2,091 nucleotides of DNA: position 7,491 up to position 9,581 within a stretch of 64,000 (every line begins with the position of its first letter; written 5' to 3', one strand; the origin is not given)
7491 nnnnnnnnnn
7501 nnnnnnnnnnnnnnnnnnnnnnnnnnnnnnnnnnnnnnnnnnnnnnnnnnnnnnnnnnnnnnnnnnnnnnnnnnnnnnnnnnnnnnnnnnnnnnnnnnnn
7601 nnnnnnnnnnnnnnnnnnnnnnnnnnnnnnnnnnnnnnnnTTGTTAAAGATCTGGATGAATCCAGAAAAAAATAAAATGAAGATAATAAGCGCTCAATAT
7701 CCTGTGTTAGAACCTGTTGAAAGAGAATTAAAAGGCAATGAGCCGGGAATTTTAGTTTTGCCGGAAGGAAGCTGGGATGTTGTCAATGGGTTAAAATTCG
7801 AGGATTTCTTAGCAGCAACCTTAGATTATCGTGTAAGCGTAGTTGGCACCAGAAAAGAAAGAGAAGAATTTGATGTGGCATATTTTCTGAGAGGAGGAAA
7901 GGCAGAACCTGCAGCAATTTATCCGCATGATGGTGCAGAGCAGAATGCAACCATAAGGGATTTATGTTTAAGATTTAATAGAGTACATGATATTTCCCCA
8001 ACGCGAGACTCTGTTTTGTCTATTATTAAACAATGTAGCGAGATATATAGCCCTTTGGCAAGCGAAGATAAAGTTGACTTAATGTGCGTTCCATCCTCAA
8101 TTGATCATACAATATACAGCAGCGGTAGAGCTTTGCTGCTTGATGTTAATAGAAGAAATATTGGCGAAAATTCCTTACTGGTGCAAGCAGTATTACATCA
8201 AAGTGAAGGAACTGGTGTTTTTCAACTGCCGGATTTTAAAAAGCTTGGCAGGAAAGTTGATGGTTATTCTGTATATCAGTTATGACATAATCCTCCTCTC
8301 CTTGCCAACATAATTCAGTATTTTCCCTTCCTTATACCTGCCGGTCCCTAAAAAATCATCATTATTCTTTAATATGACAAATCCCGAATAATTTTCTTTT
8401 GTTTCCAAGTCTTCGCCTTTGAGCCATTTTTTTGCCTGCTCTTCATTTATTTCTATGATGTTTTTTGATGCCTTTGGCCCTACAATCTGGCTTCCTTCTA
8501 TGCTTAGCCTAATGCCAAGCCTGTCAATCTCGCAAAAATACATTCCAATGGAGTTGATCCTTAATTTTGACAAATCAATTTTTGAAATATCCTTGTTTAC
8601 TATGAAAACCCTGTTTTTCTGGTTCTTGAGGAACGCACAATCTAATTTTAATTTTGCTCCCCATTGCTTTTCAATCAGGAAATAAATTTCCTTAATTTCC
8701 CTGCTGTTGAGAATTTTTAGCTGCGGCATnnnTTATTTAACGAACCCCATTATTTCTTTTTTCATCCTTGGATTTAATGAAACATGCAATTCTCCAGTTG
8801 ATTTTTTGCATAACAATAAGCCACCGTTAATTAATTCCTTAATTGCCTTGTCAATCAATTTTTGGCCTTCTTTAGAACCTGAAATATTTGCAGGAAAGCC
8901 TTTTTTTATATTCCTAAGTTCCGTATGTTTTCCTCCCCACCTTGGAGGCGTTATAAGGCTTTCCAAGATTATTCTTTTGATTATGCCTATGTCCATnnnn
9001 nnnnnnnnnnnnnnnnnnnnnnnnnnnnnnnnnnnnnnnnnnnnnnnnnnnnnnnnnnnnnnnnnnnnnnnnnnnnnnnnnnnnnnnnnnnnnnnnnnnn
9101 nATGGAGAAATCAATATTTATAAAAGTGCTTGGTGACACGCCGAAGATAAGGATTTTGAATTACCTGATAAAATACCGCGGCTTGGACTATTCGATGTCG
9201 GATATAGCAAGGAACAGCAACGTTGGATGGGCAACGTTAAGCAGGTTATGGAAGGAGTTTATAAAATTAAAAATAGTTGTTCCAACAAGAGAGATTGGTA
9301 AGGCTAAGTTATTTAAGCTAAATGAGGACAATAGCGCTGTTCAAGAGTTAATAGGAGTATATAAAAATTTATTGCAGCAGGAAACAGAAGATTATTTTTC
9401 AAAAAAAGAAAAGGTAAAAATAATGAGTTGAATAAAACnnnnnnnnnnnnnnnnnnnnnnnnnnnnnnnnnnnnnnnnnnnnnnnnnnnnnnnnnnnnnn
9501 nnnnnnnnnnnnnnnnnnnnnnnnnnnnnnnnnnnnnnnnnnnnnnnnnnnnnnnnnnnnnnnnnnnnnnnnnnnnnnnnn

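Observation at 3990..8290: Compositionally atypical island with three large uncharacterised ORFs (502, 409 and 214 aa): candidate undescribed system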

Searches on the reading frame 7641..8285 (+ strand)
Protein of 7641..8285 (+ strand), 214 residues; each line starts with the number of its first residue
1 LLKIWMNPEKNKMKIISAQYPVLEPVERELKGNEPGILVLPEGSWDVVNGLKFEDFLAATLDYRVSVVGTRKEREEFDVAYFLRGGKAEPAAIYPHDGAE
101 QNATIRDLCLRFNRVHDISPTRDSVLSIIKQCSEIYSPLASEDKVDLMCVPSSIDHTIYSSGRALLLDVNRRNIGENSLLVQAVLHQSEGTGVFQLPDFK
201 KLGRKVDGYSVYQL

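Call 3: search_protein_families(library=pfam, proteins=[window:7641-8285:+], max_evalue=1)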
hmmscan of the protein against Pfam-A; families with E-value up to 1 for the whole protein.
window:7641-8285:+ (214 aa): 0 families

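Call 4: search_protein_families(library=ncbifam, proteins=[window:7641-8285:+], max_evalue=1)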
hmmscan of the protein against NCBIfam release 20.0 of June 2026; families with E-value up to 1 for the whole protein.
window:7641-8285:+ (214 aa): 2 families
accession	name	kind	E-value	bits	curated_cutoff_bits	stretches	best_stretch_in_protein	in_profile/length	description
NF004915.0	PRK06274.1-1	equivalog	0.011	15.1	274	1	110-150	33-73/194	indolepyruvate oxidoreductase subunit beta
NF006152.0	PRK08296.1-4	equivalog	0.038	12.4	723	1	63-159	24-121/609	hypothetical protein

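Call 6: search_protein_families(library=padloc, proteins=[window:7641-8285:+], max_evalue=1)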
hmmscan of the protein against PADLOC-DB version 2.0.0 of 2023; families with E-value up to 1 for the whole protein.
window:7641-8285:+ (214 aa): 0 families

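Call 7: search_protein_families(library=phrogs, proteins=[window:7641-8285:+], max_evalue=1)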
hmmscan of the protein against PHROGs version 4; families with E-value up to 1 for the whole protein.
window:7641-8285:+ (214 aa): 0 families

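Call 16: find_homologous_proteins(query=window:7641-8285:+)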
Query window:7641-8285:+ (214 aa): 6 proteins with E <= 0.001 among 135 candidates.
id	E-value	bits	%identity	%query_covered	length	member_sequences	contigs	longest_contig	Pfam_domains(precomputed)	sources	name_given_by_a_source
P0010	3.2e-134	463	100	98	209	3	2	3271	-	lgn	-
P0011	1.1e-69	252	59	94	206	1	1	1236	-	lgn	-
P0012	1.0e-47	181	44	93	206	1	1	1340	-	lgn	-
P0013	2.2e-46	176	45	93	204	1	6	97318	-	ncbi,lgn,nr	ncbi:hypothetical protein HYS31_01945 [Candidatus Woesearchaeota archaeon]|nr:hypothetical protein [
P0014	4.3e-42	162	44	94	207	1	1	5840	-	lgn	-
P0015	2.1e-38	150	51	76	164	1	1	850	-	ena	-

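Call 20: find_encoding_contigs(protein=P0013, flank=10000, max_places=3)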
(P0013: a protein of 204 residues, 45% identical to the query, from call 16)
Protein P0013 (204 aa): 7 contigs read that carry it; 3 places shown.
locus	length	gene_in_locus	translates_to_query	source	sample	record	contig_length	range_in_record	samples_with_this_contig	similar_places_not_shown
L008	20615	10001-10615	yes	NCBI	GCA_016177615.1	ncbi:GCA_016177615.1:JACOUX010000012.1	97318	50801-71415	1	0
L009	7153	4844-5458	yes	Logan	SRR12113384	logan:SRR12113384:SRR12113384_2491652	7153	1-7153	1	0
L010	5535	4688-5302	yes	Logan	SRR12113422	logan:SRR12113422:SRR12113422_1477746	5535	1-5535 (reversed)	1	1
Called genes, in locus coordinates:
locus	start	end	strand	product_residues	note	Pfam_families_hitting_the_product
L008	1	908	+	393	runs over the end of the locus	-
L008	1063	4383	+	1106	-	-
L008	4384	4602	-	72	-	-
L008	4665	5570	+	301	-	PF00733:Asn_synthase, PF24167:DUF7411, PF00733:Asn_synthase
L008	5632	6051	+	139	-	PF04027:DUF371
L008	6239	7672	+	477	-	-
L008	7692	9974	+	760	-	-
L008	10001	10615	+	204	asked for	-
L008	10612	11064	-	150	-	PF13636:Methyltranf_PUA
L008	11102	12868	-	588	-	PF00009:GTP_EFTU, PF01926:MMR_HSR1 (weak), PF03144:GTP_EFTU_D2 (faint), PF11987:IF-2, PF14578:GTP_EFTU_D4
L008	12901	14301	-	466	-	-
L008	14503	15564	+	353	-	PF02005:TRM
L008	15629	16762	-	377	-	PF03193:RsgA_GTPase (faint), PF01926:MMR_HSR1, PF02421:FeoB_N, PF16897:MMR_HSR1_Xtn, PF02824:TGS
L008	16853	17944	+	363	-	-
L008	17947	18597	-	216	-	PF00923:TAL_FSA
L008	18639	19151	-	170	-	PF01930:Cas_Cas4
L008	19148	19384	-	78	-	-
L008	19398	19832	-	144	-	PF00892:EamA, PF06800:Sugar_transport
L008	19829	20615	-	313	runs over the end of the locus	PF02779:Transket_pyr, PF22613:Transketolase_C_1 (weak), PF02780:Transketolase_C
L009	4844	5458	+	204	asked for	-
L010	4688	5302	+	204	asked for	-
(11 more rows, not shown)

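Call 21: find_encoding_contigs(protein=P0014, flank=10000, max_places=3)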
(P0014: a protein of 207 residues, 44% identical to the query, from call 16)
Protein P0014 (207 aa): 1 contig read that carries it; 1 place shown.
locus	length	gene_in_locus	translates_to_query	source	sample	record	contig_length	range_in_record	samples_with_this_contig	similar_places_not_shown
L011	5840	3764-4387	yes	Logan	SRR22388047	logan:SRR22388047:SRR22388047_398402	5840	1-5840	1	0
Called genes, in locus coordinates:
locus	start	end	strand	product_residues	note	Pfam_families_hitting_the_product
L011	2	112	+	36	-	?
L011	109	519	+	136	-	PF04027:DUF371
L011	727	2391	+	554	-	-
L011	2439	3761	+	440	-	-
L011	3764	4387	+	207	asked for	-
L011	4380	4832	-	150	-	PF13636:Methyltranf_PUA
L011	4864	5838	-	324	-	?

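Call 24: search_protein_families(library=pfam, proteins=[L011:2439-3761:+, L008:7692-9974:+, L008:6239-7672:+, L011:727-2391:+], max_evalue=1)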
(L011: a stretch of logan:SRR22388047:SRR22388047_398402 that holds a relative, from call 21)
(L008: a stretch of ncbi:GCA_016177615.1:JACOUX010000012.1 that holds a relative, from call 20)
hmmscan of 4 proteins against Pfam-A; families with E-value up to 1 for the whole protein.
L011:2439-3761:+ (440 aa): 2 families
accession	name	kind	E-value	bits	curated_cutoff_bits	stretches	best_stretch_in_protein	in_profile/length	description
PF04607.23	RelA_SpoT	-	0.0015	19.2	27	1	256-362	20-99/113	Region found in RelA / SpoT proteins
PF24464.1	Ig_F54D1_6_2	-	0.0028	17.9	27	1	324-404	14-94/159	F54D1.6, Ig-like domain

L008:7692-9974:+ (760 aa): 1 family
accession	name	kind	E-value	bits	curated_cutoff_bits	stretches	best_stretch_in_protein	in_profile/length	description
PF04607.23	RelA_SpoT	-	0.00014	22.5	27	1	418-471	57-107/113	Region found in RelA / SpoT proteins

L008:6239-7672:+ (477 aa): 1 family
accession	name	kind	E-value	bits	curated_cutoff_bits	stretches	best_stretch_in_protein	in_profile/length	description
PF14252.11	DUF4347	-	0.084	13.1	24.6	1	301-354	68-119/164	Domain of unknown function (DUF4347)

L011:727-2391:+ (554 aa): 1 family
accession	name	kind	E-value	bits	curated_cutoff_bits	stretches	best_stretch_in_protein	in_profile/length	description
PF02274.22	ADI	-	0.045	13.2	22.8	1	165-282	50-164/377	Arginine deiminase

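Call 52: search_solved_structures(query=A6, max_evalue=10, show_alignments=3)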
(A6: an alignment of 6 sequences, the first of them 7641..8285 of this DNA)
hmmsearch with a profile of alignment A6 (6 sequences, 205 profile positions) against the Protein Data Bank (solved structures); distinct sequences matched with E-value up to 10: 0.

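Call 70: search_protein_families(library=pfam, alignment_id=A6, max_evalue=10)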
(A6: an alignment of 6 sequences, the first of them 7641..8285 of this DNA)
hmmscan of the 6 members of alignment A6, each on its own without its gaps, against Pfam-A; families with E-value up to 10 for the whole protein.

A. member 1, window:7641-8285:+ (214 aa): 0 families

B. families by the number of members that match (of 6 scanned): 0 families

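Call 97: find_related_loci(query=A6, collection=viral_contigs, flank=6000)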
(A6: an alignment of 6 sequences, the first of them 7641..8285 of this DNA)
Query A6 (214 aa) in viral_contigs; peptide patterns used: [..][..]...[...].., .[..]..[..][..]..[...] (x = any residue, [..] = any of these).
11 stretches matched a pattern, but none encodes a relative of the query by tblastn (E <= 1e-3).

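Call 100: find_related_loci(query=A6, collection=metagenome_contigs, flank=7000)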
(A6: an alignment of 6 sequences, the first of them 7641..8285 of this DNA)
Query A6 (214 aa) in metagenome_contigs; peptide patterns used: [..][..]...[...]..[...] (x = any residue, [..] = any of these).
30 stretches matched a pattern; 1 encode a relative of the query (tblastn E <= 1e-3); 1 distinct loci.
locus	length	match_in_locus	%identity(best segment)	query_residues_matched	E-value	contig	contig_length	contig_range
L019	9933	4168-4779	51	12-213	3e-61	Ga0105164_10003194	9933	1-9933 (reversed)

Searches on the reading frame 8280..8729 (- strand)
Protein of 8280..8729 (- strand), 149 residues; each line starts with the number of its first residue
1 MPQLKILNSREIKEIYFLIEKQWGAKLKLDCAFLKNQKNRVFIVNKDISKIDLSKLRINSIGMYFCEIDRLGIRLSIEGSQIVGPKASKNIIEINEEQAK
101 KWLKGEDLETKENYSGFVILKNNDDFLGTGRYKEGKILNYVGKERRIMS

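Call 3: search_protein_families(library=pfam, proteins=[window:8280-8729:-], max_evalue=1)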
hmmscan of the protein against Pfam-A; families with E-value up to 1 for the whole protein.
window:8280-8729:- (149 aa): 3 families
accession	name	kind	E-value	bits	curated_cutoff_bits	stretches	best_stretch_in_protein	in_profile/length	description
PF13636.12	Methyltranf_PUA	-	2.4e-09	37.5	27.6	1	99-147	1-49/49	RNA-binding PUA-like domain of methyltransferase RsmF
PF09157.17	TruB-C_2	-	0.00022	21.5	21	1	92-137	3-51/57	Pseudouridine synthase II TruB, C-terminal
PF03978.18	Borrelia_REV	-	0.031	14.6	27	1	6-93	80-170/181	Borrelia burgdorferi REV protein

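Call 4: search_protein_families(library=ncbifam, proteins=[window:8280-8729:-], max_evalue=1)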
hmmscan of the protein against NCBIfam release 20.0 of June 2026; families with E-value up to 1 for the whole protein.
window:8280-8729:- (149 aa): 2 families
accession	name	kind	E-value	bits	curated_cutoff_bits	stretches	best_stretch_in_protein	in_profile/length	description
NF008898.0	PRK11933.1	equivalog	7.3e-10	37.9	588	1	7-141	332-465/480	16S rRNA (cytosine(1407)-C(5))-methyltransferase RsmF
NF007806.0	PRK10513.1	equivalog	0.0075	15.7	273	1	28-75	102-149/270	sugar-phosphatase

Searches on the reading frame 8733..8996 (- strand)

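Call 3: search_protein_families(library=pfam, proteins=[window:8733-8996:-], max_evalue=1)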
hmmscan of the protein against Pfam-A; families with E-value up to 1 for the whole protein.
window:8733-8996:- (87 aa): 1 family
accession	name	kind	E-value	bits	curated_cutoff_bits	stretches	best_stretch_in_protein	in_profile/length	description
PF19967.4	VMAP-M5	-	0.094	13.1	27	1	48-86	62-97/136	vWA-MoxR associated protein middle region (VMAP-M) 5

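Call 4: search_protein_families(library=ncbifam, proteins=[window:8733-8996:-], max_evalue=1)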
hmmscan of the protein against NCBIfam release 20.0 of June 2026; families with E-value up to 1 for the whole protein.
window:8733-8996:- (87 aa): 0 families

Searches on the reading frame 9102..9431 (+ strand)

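Call 3: search_protein_families(library=pfam, proteins=[window:9102-9431:+], max_evalue=1)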
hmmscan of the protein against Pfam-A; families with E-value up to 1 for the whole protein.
window:9102-9431:+ (109 aa): 5 families
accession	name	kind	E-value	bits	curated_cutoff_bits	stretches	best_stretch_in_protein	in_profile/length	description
PF04297.20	UPF0122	-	0.0072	17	22.7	1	19-42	23-46/101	Putative helix-turn-helix protein, YlxM / p13 like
PF18331.6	PKHD_C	-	0.023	15.2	22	1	74-94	22-41/43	PKHD-type hydroxylase C-terminal domain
PF00356.27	LacI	-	0.029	14.6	27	1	31-49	1-19/46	Bacterial regulatory proteins, lacI family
PF13518.12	HTH_28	-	0.074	13.6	25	1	15-55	2-38/52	Helix-turn-helix domain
PF13443.12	HTH_26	-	0.18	12.5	22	1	22-53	5-34/63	Cro/C1-type HTH DNA-binding domain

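Call 4: search_protein_families(library=ncbifam, proteins=[window:9102-9431:+], max_evalue=1)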
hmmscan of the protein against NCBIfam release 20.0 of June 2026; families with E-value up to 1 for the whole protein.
window:9102-9431:+ (109 aa): 4 families
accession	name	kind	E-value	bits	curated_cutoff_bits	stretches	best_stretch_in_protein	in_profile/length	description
NF045758.2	YlxM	equivalog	0.014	15.5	80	0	20-41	23-44/72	YlxM family DNA-binding protein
TIGR02944.1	suf_reg_Xantho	equivalog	0.095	13.1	110.65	1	18-78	14-75/130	SUF system Fe-S cluster assembly regulator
NF041413.1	ArsR_Rv2640c_fam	equivalog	0.13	12.6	155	1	5-72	34-100/118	Rv2640c family ArsR-like transcriptional regulator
NF033788.1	HTH_metalloreg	subfamily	0.16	11.8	55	1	6-75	4-70/77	metalloregulator ArsR/SmtB family transcription factor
